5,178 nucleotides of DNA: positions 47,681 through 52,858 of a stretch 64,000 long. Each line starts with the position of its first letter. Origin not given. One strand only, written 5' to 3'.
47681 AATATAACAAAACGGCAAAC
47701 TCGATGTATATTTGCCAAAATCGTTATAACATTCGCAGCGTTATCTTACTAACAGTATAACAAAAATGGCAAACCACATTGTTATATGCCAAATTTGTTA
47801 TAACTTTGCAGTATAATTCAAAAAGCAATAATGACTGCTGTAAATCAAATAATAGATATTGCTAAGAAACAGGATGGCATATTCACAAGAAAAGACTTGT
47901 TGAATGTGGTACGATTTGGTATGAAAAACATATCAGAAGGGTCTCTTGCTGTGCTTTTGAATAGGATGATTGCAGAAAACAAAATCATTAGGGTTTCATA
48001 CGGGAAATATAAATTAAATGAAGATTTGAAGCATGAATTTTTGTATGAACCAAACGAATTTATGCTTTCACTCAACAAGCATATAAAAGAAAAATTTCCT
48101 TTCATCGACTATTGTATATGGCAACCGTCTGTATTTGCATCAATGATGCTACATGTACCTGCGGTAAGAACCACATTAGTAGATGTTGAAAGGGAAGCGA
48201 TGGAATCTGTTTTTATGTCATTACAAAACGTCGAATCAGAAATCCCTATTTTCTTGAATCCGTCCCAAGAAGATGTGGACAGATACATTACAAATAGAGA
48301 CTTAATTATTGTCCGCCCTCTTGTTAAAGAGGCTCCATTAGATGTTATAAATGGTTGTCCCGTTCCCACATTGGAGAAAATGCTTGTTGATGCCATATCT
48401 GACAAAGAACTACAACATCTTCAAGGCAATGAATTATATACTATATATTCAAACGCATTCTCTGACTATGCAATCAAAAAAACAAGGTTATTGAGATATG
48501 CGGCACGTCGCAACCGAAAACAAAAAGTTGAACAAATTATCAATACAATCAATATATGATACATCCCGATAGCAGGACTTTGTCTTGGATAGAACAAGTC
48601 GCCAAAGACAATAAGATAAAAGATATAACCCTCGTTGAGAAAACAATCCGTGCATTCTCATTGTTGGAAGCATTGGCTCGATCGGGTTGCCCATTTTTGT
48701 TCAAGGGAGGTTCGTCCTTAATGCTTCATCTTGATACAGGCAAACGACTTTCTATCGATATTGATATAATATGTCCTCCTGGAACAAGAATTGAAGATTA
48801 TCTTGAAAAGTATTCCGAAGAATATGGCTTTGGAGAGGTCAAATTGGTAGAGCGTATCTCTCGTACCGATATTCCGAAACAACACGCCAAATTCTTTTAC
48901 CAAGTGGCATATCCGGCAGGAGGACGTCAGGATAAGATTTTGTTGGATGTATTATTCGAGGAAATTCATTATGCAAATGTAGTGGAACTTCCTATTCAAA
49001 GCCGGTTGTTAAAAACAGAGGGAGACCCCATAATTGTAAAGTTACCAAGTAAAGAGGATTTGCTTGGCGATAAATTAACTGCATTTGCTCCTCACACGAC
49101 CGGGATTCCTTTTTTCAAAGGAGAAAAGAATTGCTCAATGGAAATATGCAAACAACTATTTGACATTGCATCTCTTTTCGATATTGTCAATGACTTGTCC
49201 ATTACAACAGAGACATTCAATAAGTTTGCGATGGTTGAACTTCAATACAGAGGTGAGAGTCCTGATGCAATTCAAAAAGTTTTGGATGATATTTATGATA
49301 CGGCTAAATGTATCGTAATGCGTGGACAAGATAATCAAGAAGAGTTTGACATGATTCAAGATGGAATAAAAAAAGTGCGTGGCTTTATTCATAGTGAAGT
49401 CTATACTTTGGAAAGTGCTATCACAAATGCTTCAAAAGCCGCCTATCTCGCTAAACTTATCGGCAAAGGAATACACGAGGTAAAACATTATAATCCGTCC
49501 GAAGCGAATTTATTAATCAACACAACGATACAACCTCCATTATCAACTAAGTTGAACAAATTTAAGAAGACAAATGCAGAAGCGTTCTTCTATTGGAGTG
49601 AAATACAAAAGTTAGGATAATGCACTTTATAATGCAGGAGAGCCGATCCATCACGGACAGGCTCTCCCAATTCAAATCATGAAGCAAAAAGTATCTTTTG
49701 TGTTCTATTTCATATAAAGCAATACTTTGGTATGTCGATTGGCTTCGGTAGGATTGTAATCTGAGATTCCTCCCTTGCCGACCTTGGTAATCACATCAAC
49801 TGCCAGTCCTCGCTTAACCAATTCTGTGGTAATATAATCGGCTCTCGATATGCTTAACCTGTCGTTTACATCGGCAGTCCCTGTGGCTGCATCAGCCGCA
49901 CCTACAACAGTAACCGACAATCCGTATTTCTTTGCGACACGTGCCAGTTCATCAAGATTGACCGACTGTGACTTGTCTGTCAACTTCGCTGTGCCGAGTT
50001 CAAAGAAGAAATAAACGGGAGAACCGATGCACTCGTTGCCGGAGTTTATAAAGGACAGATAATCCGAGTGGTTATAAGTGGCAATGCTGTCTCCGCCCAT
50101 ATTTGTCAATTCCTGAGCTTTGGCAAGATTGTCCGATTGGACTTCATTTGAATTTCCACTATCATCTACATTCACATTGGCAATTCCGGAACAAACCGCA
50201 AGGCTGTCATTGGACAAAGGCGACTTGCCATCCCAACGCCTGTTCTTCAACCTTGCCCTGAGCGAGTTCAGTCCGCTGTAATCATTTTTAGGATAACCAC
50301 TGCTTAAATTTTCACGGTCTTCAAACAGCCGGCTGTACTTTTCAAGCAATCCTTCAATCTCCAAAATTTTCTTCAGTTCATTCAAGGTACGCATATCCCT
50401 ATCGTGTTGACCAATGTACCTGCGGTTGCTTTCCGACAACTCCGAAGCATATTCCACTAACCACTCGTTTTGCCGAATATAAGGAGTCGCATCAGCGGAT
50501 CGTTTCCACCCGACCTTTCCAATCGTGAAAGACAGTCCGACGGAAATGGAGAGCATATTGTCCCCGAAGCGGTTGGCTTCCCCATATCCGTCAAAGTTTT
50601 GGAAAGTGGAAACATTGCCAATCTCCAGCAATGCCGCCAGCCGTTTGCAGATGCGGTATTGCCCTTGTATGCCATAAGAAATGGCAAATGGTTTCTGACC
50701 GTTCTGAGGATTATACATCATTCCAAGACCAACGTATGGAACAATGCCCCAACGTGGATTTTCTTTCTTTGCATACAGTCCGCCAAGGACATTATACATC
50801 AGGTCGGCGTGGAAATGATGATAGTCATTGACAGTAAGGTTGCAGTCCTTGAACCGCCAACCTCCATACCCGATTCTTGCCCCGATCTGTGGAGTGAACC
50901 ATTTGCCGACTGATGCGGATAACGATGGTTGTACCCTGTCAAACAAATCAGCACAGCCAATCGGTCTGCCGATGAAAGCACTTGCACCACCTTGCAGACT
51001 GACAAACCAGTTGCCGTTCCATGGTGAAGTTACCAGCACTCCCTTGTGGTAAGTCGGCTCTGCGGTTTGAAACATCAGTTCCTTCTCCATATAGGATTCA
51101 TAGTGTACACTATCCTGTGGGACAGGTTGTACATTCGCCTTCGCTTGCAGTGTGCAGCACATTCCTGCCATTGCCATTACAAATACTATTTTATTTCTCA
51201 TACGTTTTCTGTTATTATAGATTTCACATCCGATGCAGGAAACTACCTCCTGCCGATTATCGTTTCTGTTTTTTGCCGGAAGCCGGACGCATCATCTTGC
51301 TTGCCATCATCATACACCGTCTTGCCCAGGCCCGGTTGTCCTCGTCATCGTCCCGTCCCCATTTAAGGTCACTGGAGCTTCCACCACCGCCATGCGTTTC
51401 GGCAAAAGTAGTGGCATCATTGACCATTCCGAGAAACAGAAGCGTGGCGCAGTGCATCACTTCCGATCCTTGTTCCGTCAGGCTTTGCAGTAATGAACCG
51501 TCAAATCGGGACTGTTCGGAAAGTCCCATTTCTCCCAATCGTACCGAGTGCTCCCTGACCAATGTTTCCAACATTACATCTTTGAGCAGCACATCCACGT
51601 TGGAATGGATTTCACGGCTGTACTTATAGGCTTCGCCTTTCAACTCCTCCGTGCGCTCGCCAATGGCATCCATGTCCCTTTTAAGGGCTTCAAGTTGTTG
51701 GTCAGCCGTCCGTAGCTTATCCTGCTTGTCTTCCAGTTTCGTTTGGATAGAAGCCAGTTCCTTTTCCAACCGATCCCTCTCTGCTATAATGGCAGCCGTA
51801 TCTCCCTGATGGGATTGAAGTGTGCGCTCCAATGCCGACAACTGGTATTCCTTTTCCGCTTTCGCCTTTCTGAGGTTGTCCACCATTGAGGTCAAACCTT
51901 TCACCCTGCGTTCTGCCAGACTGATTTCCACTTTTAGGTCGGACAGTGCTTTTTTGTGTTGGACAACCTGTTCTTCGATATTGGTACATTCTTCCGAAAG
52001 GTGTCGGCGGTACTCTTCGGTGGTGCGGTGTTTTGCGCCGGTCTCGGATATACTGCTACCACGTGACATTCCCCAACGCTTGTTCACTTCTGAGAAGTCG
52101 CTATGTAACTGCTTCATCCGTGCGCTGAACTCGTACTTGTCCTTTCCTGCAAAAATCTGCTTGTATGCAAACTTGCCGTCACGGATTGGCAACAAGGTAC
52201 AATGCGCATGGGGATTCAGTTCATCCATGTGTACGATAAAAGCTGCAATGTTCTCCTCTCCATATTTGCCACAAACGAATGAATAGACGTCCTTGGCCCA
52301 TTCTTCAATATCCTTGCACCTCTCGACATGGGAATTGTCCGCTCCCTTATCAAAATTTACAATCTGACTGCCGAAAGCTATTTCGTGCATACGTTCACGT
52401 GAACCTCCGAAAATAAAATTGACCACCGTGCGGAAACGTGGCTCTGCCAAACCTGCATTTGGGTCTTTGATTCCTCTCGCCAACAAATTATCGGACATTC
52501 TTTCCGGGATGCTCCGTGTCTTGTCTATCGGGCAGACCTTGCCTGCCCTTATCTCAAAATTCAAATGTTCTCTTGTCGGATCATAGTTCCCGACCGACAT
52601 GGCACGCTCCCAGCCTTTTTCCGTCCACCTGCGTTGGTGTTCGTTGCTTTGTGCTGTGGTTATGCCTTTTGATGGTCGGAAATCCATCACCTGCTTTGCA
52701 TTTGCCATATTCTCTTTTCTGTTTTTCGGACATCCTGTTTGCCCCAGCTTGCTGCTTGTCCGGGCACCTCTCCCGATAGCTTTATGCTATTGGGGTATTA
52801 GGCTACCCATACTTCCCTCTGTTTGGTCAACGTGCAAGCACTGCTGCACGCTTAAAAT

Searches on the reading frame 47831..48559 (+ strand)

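Call 77: search_protein_families(library=pfam, proteins=[window:47831-48559:+], max_evalue=0.00001)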
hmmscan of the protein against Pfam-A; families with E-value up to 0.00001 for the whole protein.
window:47831-48559:+ (242 aa): 1 family
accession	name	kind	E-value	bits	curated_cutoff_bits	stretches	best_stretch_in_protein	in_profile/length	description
PF20217.3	DUF6577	-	7.5e-56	189.5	27.8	1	39-241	2-202/204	Family of unknown function (DUF6577)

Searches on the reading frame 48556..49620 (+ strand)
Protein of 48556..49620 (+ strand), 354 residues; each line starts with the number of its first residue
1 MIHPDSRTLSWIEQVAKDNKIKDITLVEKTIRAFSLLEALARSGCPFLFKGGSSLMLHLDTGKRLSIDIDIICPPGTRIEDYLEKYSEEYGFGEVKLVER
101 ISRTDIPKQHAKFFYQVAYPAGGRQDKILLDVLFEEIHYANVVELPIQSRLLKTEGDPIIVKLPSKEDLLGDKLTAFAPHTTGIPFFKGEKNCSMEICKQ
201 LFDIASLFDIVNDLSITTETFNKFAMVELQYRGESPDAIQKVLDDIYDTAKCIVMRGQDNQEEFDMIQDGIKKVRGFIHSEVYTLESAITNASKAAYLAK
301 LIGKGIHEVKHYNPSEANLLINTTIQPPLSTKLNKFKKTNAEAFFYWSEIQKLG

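Call 77: search_protein_families(library=pfam, proteins=[window:48556-49620:+], max_evalue=0.00001)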
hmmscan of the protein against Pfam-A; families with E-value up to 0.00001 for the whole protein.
window:48556-49620:+ (354 aa): 1 family
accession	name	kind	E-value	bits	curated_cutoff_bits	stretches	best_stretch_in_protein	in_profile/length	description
PF08843.17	AbiEii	-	4.2e-18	66.6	22.5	1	37-234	3-191/238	Nucleotidyl transferase AbiEii toxin, Type IV TA system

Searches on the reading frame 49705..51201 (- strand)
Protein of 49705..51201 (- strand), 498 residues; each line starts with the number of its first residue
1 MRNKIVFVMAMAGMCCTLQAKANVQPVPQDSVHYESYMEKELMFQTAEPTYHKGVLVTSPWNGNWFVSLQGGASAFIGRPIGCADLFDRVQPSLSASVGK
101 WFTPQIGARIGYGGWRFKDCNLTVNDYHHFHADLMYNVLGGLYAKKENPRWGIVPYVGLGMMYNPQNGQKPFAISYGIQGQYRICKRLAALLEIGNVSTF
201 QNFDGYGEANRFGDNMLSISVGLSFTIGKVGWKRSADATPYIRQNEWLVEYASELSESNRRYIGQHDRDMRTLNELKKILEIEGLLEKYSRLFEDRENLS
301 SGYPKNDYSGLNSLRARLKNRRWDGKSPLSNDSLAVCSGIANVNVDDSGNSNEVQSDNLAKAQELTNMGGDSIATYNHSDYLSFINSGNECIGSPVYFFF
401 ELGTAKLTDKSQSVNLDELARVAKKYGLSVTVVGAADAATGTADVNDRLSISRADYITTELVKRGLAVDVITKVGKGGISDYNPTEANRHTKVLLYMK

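Call 77: search_protein_families(library=pfam, proteins=[window:49705-51201:-], max_evalue=0.00001)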
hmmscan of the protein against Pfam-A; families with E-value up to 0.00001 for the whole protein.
window:49705-51201:- (498 aa): 1 family
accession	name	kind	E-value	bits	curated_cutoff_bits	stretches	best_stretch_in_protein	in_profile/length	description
PF00691.25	OmpA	-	2.6e-09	37.7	27.2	1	399-479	1-82/98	OmpA family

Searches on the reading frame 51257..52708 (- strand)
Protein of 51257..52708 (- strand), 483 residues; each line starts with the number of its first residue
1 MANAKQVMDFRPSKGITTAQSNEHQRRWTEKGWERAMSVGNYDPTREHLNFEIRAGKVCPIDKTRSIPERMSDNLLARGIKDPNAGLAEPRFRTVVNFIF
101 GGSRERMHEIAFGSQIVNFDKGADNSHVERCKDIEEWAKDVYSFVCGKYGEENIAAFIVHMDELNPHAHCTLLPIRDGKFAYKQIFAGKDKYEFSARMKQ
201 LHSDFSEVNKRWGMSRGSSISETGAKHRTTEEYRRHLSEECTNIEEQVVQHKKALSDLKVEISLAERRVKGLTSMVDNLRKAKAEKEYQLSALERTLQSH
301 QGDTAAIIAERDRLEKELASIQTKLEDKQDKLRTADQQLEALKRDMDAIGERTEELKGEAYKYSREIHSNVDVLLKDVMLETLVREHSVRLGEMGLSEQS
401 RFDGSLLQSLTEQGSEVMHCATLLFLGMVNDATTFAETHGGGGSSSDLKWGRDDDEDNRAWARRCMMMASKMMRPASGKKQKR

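Call 77: search_protein_families(library=pfam, proteins=[window:51257-52708:-], max_evalue=0.00001)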
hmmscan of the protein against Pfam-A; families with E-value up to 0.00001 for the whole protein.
window:51257-52708:- (483 aa): 1 family
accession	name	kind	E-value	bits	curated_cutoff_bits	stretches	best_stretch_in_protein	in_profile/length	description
PF01076.25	Mob_Pre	-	1.2e-13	51.7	25.5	1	132-234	98-195/196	Plasmid recombination enzyme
